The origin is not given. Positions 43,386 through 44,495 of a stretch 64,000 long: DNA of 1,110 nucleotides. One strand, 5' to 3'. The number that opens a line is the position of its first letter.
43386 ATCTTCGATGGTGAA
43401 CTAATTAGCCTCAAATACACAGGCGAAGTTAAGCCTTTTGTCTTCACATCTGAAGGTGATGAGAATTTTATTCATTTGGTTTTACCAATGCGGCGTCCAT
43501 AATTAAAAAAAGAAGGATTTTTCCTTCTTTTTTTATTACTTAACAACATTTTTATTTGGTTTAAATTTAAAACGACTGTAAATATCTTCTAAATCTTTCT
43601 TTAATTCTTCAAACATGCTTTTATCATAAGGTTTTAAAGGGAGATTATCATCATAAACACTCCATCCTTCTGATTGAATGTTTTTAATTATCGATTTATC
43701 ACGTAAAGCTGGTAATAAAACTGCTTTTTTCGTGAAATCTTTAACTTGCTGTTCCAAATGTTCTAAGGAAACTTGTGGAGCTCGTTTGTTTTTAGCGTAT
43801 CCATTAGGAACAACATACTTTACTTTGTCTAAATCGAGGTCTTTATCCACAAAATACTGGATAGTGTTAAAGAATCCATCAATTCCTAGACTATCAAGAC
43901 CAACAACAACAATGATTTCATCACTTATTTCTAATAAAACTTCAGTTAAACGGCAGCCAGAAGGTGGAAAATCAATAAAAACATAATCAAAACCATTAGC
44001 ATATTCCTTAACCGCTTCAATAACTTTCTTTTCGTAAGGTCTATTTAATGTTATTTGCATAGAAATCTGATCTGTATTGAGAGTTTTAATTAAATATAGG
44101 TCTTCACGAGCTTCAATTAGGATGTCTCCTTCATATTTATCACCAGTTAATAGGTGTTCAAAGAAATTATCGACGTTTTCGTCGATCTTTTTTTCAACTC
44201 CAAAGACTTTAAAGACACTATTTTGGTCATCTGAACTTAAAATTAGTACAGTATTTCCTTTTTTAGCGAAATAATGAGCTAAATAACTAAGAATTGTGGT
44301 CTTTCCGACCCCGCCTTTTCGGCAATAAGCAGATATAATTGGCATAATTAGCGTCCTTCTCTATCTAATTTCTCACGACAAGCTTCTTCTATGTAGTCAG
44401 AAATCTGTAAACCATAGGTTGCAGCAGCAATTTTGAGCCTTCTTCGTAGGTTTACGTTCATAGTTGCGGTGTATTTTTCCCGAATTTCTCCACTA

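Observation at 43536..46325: Plasmid-style ParA plus ribbon-helix-helix pair and a 1.6-kb gene-free block inside the dnaN-yaaA-recF junction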

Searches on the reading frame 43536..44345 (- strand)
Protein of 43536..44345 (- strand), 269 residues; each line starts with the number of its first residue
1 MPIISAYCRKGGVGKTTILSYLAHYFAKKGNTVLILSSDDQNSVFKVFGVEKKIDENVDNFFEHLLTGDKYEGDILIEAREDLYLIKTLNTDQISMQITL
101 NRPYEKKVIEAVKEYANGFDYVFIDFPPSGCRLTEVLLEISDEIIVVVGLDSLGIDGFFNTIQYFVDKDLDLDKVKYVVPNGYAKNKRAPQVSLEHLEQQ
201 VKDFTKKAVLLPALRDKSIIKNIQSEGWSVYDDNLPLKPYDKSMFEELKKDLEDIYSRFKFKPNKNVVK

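Call 6: search_protein_families(library=pfam, proteins=[window:43536-44345:-], max_evalue=0.01)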
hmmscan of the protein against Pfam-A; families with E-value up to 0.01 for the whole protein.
window:43536-44345:- (269 aa): 9 families
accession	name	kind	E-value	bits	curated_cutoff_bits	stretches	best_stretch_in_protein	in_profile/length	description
PF13614.12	AAA_31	-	8.4e-23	81.6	27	1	2-165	2-167/177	AAA domain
PF01656.29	CbiA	-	1.5e-11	44.7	25.4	1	9-210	6-106/125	CobQ/CobB/MinD/ParA nucleotide binding domain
PF02374.21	ArsA_ATPase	-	1.9e-07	31.1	24.3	1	10-133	9-139/305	Anion-transporting ATPase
PF06564.18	CBP_BcsQ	-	5.4e-07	29.8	21.3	1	1-151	1-148/234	Cellulose biosynthesis protein BcsQ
PF10609.15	ParA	-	8.8e-06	25.8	27.1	1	5-129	7-122/246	NUBPL iron-transfer P-loop NTPase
PF07015.17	VirC1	-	1.1e-05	25.3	24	0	2-43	2-43/231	VirC1 protein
PF00448.28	SRP54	-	0.0016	18.6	22.7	1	12-39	11-38/196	SRP54-type protein, GTPase domain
PF09140.17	MipZ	-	0.0067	16.2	20.7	0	101-146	81-127/262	ATPase MipZ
PF25199.1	nSTAND_NTPase5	-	0.0072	16.6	34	0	11-53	50-93/145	Novel STAND NTPase 5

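Call 7: search_protein_families(library=ncbifam, proteins=[window:43536-44345:-], max_evalue=0.01)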
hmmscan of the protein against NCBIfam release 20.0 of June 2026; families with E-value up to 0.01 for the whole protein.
window:43536-44345:- (269 aa): 22 families
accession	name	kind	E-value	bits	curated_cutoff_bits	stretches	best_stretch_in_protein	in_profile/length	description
NF041546.1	ParA_partition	equivalog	1.7e-14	53.8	180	2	3-49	1-47/203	ParA family partition ATPase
TIGR03453.1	partition_RepA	equivalog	1.1e-09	37.6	348.45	1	3-150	106-266/387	plasmid partitioning protein RepA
TIGR03371.1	cellulose_yhjQ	equivalog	2.5e-08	33.7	157.85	1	1-155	1-151/246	cellulose biosynthesis protein BcsQ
TIGR01969.1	minD_arch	subfamily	4.1e-08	32.7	201.75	1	4-150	3-140/251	cell division ATPase MinD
NF047398.1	AAA_KGGVGR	domain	7.6e-08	32.9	90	1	1-38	2-39/190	KGGVGR-motif variant AAA ATPase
NF010443.0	PRK13869.1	subfamily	1.3e-07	30.8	446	1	5-158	125-291/405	plasmid-partitioning protein RepA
TIGR00345.1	GET3_arsA_TRC40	subfamily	1.7e-07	31.1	135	1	10-52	5-47/299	TRC40/GET3/ArsA family transport-energizing ATPase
TIGR01007.1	eps_fam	subfamily_domain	4.2e-07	29.7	108.05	1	8-148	24-158/204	polysaccharide biosynthesis tyrosine autokinase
NF041283.1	PrgP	equivalog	4.3e-07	29.5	400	1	8-167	9-172/297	ParA superfamily DNA segregation protein PrgP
TIGR01968.1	minD_bact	equivalog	6.3e-07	29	212.9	1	8-148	8-141/261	septum site-determining protein MinD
NF010423.0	PRK13849.1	equivalog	5.9e-06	25.8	313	0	3-43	3-43/231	conjugal transfer ATPase VirC1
TIGR04291.1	arsen_driv_ArsA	equivalog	1.2e-05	24.3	650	1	8-51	9-52/565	arsenical pump-driving ATPase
NF041136.1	MrpORP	equivalog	1.7e-05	24.3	450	1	9-59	13-64/365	iron-sulfur cluster carrier protein MrpORP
NF053622.1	ATPseBagAMYCTU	equivalog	5e-05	22.9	400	1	10-52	15-57/325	ATPase BagA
NF007460.0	PRK10037.1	equivalog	0.00016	21.2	399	1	3-152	3-151/250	cellulose biosynthesis protein BcsQ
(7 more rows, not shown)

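Call 11: find_homologous_proteins(query=window:43536-44345:-, max_evalue=0.00001)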
Query window:43536-44345:- (269 aa): 388 proteins with E <= 0.00001 among 1544 candidates; the best 120 are listed.
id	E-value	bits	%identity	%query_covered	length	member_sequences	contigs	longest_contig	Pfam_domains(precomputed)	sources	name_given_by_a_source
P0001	2.4e-172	590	99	100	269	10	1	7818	PF10609.16,PF01656.30,PF13614.13,PF07015.18,PF06564.19,PF02374.22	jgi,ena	-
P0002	2.5e-140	485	84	95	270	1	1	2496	PF01656.30,PF13614.13,PF06564.19,PF02374.22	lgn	-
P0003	9.3e-99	348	60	95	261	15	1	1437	PF01656.30,PF13614.13,PF06564.19,PF02374.22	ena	-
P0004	3.9e-98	346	59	97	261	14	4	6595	PF01656.30,PF13614.13,PF06564.19,PF02374.22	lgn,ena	-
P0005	4.3e-98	346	61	90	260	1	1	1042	PF10609.16,PF01656.30,PF13614.13,PF06564.19,PF02374.22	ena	-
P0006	5.3e-98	346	62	90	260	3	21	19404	PF10609.16,PF01656.30,PF13614.13,PF06564.19,PF02374.22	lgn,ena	-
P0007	6.5e-98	346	59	96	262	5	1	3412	PF10609.16,PF01656.30,PF13614.13,PF06564.19,PF02374.22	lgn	-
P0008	7.0e-98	345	60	96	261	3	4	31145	PF01656.30,PF13614.13,PF02374.22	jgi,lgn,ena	-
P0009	7.7e-98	345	62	90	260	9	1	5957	PF10609.16,PF01656.30,PF13614.13,PF06564.19,PF02374.22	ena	-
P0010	8.7e-98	345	60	95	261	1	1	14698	PF10609.16,PF01656.30,PF13614.13,PF02374.22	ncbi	-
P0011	1.1e-97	345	61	95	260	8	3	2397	PF10609.16,PF01656.30,PF13614.13,PF06564.19,PF02374.22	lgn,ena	-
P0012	1.2e-97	345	60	95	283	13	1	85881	PF10609.16,PF01656.30,PF13614.13,PF06564.19,PF02374.22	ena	-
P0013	2.0e-97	344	61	90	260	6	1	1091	PF10609.16,PF01656.30,PF13614.13,PF06564.19,PF02374.22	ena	-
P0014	2.5e-97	344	59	97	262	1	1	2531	PF01656.30,PF13614.13,PF06564.19,PF02374.22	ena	-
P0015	2.6e-97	344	61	95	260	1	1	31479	PF01656.30,PF13614.13,PF09140.18,PF06564.19,PF02374.22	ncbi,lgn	-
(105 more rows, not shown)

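Call 12: find_related_loci(query=window:43536-44345:-, collection=genome_contigs, flank=10000)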
Query window:43536-44345:- (269 aa) in genome_contigs; peptide patterns used: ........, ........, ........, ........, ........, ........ (x = any residue, [..] = any of these).
146 stretches matched a pattern; 31 encode a relative of the query (tblastn E <= 1e-3); 31 distinct loci.
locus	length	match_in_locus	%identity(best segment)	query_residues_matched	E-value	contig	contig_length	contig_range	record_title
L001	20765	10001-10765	60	1-256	1e-104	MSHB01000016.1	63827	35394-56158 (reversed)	MAG: Mollicutes bacterium Phil14 707_L1_merged_contig_4341, whole genome shotgun sequence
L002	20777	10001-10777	60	1-260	6e-103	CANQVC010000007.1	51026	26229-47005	MAG: uncultured Bacilli bacterium isolate Lapin-032__bin111 genome assembly, contig: Lapin-032__NODE_1134_length_51026_c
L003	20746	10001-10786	58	1-261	2e-102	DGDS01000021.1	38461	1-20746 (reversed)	MAG TPA_asm: Bacillales bacterium UBA3946 UBA3946_contig_11620, whole genome shotgun sequence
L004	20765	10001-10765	58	1-256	4e-102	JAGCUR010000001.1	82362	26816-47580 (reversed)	MAG: Bacilli bacterium isolate RGIG10139 Yak_Rumen-4__c72800, whole genome shotgun sequence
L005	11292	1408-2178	59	1-257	6e-102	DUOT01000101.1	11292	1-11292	MAG TPA_asm: Acholeplasmataceae bacterium isolate AS08sgBPME_216 205966_AS08, whole genome shotgun sequence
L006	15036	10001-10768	59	1-257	2e-101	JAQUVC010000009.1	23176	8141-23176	MAG: Bacilli bacterium isolate STD2_158 NODE_7917_length_23176_cov_18.398629_Sandtown_D2, whole genome shotgun sequence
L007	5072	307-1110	56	1-267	8e-101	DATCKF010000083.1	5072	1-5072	MAG TPA_asm: Bacilli bacterium isolate SMAG_U7089 k141_131156, whole genome shotgun sequence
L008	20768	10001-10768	59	1-257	6e-101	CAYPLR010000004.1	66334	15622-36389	MAG TPA_asm: uncultured Bacteroidales bacterium isolate binchicken_co117_57 genome assembly, contig: NODE_797_length_663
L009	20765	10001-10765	59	1-256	2e-100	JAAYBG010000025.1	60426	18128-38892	MAG: Acholeplasmataceae bacterium isolate AS06rmzACSIP_268 87612_AS06, whole genome shotgun sequence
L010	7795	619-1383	57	1-256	3e-100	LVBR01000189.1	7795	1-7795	MAG: Acholeplasmatales bacterium Tener_01 Tener_01_contig_92360, whole genome shotgun sequence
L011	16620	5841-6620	57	1-261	9e-100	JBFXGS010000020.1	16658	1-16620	MAG: Bacilli bacterium isolate CA_2019_TPIn_169 NODE_11606_length_16658_cov_6.748170_TPIn, whole genome shotgun sequence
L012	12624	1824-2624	56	1-267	1e-98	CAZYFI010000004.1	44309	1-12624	MAG TPA_asm: uncultured Bacteroidales bacterium isolate SRP263991_co7_841 genome assembly, contig: NODE_871_length_44309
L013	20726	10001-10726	59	1-243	3e-98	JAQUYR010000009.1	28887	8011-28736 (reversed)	MAG: Bacilli bacterium isolate STD2_241 NODE_5689_length_28887_cov_14.500174_Sandtown_D2, whole genome shotgun sequence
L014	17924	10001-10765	56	1-256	5e-98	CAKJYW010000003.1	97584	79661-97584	Bacilli bacterium isolate MAG-R001 genome assembly, contig: k141_151112, whole genome shotgun sequence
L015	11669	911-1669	57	1-257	4e-98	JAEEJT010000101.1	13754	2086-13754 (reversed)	MAG: Bacilli bacterium isolate Tb.RUG.176 k141_4764043_flag=1_multi=9.0000_len=13754, whole genome shotgun sequence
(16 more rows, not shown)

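Call 19: search_solved_structures(query=window:43536-44345:-, max_evalue=0.00001)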
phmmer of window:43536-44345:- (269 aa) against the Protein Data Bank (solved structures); distinct sequences matched with E-value up to 0.00001: 5.
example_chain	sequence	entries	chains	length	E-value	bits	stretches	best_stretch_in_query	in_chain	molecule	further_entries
1wcv_1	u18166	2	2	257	5.6e-08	35.9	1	8-159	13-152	SEGREGATION PROTEIN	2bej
2bek_A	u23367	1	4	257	7.1e-07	32.3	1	8-159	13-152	SEGREGATION PROTEIN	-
8ray_B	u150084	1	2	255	2.7e-06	30.4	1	6-160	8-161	ParA family protein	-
4v03_A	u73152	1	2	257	4e-06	29.9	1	8-157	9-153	SITE-DETERMINING PROTEIN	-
3ug6_A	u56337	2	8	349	7.6e-06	28.9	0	8-174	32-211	arsenical pump-driving ATPase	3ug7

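Call 30: find_encoding_contigs(protein=P0001, flank=8000, max_places=4)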
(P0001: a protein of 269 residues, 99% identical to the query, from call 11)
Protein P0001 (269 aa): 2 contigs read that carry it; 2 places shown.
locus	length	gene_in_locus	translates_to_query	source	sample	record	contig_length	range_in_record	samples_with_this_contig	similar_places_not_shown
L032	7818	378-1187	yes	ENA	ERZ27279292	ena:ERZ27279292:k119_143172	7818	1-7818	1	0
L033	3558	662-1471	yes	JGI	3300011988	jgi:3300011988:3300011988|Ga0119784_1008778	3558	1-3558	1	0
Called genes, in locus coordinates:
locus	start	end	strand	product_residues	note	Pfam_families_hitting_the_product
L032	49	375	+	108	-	-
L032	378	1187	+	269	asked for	PF01656:CbiA, PF02374:ArsA_ATPase (weak), PF06564:CBP_BcsQ (weak), PF07015:VirC1 (faint), PF10609:ParA (faint), PF13614:AAA_31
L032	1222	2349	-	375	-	PF00712:DNA_pol3_beta, PF02767:DNA_pol3_beta_2, PF02768:DNA_pol3_beta_3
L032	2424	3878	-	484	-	PF00308:Bac_DnaA, PF01695:IstB_IS21, PF00004:AAA (weak), PF08299:Bac_DnaA_C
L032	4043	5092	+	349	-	-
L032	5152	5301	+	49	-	PF00468:Ribosomal_L34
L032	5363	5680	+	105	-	PF00825:Ribonuclease_P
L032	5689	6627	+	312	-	PF02096:60KD_IMP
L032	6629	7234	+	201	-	PF01424:R3H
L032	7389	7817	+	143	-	?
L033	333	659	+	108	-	-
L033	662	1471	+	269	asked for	PF01656:CbiA, PF02374:ArsA_ATPase (weak), PF06564:CBP_BcsQ (weak), PF07015:VirC1 (faint), PF10609:ParA (faint), PF13614:AAA_31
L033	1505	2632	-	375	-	PF00712:DNA_pol3_beta, PF02767:DNA_pol3_beta_2, PF02768:DNA_pol3_beta_3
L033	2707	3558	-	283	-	?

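Call 31: find_encoding_contigs(protein=P0002, flank=5000, max_places=4)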
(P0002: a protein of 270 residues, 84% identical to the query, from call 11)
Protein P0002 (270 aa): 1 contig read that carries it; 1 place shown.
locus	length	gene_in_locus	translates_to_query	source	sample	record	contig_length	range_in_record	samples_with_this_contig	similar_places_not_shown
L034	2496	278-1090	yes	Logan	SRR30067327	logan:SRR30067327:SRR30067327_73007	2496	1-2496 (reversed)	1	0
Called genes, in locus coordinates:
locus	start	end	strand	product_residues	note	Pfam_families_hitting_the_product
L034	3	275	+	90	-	?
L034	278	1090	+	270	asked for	PF01656:CbiA, PF02374:ArsA_ATPase (weak), PF06564:CBP_BcsQ (weak), PF13614:AAA_31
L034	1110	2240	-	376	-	PF00712:DNA_pol3_beta, PF02767:DNA_pol3_beta_2, PF02768:DNA_pol3_beta_3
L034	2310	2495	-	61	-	?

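Call 52: search_dna_similar(query=window:43536-44345:-, collection=plasmids, mode=protein, max_evalue=0.00001, max_rows=15)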
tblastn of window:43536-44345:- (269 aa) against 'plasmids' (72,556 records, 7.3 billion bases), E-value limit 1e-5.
Records with a match: 567; places in all: 571; records where one place covers at least 80% of the query: 26.
Best place of each record, by identity: <60% 567.
By first word of the organism name: Clostridium 87; Lactiplantibacillus 39; Rhizobium 31; Agrobacterium 23; Sphingobium 18; Lactobacillus 16; Paracoccus 16; Enterococcus 16; Azospirillum 12; Staphylococcus 12; and 126 more.
By predicted mobility (MOB-suite, as given by PLSDB): non-mobilizable 268; mobilizable 200; conjugative 99.
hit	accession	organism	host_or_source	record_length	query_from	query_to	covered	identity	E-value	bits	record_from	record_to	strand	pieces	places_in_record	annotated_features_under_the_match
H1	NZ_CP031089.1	Spiroplasma phoeniceum P40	Catharanthus roseus,whole ...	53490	1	256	95%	26.4%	1e-6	57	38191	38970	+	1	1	AAA family ATPase | hypothetical protein (x2)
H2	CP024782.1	Lactobacillus johnsonii pf01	pig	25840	10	260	93%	26.9%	4e-6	55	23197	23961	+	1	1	record has no annotation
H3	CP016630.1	Lactobacillus johnsonii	Homo sapiens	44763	10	260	93%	26.9%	4e-6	55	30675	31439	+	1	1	ATPase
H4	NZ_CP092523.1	Cetobacterium somerae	Danio rerio,tissue sample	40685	3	259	96%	26.1%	5e-7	58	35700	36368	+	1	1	ParA family protein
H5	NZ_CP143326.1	Cetobacterium somerae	intestine of Yellow Catfish,pure culture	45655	3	259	96%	26.1%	8e-7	57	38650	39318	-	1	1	ParA family protein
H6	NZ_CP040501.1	Lactobacillus paragasseri JV-V03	Homo sapiens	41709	10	260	93%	26.0%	1e-7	60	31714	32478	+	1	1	AAA family ATPase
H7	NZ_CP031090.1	Spiroplasma phoeniceum P40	Catharanthus roseus,whole ...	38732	1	253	94%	25.4%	9e-6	54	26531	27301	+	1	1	ParA family protein | hypothetical protein (x2)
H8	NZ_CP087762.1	Lactobacillus gasseri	Homo sapiens,Whole organism,urine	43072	10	260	93%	25.6%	4e-7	58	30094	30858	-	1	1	AAA family ATPase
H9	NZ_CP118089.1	Lactobacillus gasseri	Homo sapiens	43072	10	260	93%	25.6%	4e-7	58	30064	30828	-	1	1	AAA family ATPase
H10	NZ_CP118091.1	Lactobacillus gasseri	Homo sapiens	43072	10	260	93%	25.6%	4e-7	58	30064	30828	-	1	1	AAA family ATPase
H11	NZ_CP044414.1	Lactobacillus sp. JM1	strain,infant feces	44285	10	260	93%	25.6%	4e-7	58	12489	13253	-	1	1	AAA family ATPase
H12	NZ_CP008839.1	Lactobacillus gasseri DSM 14869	-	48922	10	260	93%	25.6%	4e-7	58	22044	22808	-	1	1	AAA family ATPase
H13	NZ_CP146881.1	Lactobacillus gasseri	Homo sapiens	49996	10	260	93%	25.6%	4e-7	58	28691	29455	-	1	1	AAA family ATPase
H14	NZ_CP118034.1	Lactobacillus gasseri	Homo sapiens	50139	10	260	93%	25.6%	4e-7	58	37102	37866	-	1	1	AAA family ATPase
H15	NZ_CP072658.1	Lactobacillus gasseri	Homo sapiens,stool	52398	10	260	93%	25.6%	4e-7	58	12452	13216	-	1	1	AAA family ATPase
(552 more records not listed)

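Call 55: search_solved_structures(query=A3, max_evalue=0.001)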
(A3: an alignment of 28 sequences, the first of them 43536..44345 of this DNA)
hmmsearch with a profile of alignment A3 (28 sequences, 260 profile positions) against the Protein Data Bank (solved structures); distinct sequences matched with E-value up to 0.001: 31.
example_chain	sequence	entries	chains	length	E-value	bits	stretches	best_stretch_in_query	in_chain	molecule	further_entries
6iub_A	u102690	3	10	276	9.9e-10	41.2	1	3-164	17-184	SpoOJ regulator (Soj)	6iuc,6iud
5k5z_A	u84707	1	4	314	4.3e-09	39.1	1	3-145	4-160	ParA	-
5u1j_B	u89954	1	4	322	4.4e-09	39.1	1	3-144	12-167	Uncharacterized protein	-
8jmj_A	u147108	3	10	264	1e-08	37.9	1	3-164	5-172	SpoOJ regulator (Soj)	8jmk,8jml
2oze_A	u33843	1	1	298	1.5e-08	37.3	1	9-249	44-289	Orf delta'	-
4pfs_A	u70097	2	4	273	1.8e-08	37.1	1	3-162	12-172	Cobyrinic Acid a,c-diamide synthase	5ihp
5if9_A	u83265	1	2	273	1.9e-08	37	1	3-162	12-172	Cobyrinic Acid a,c-diamide synthase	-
3kb1_A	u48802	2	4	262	4.4e-08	35.8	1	4-69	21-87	Nucleotide-binding protein | Iron-sulfur cluster carrier protein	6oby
3pg5_A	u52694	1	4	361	9.2e-08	34.7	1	1-52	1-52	Uncharacterized protein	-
4v03_A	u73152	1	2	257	2.8e-07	33.1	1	3-149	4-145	SITE-DETERMINING PROTEIN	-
3k9g_A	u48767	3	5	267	3.8e-07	32.7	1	3-197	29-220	PF-32 protein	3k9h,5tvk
8ray_B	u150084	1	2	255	5.3e-07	32.2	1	3-159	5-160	ParA family protein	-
3ug6_A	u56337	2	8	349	1.7e-06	30.5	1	7-134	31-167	arsenical pump-driving ATPase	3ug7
9nbl_A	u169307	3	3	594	2e-06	30.4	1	7-51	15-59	Arsenite transporter ATPase-like protein,arsA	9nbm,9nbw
4v02_A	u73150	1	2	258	2.1e-06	30.3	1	3-149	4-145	SITE-DETERMINING PROTEIN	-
7dut_A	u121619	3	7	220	8.9e-05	25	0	3-36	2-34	SOJ protein (Soj)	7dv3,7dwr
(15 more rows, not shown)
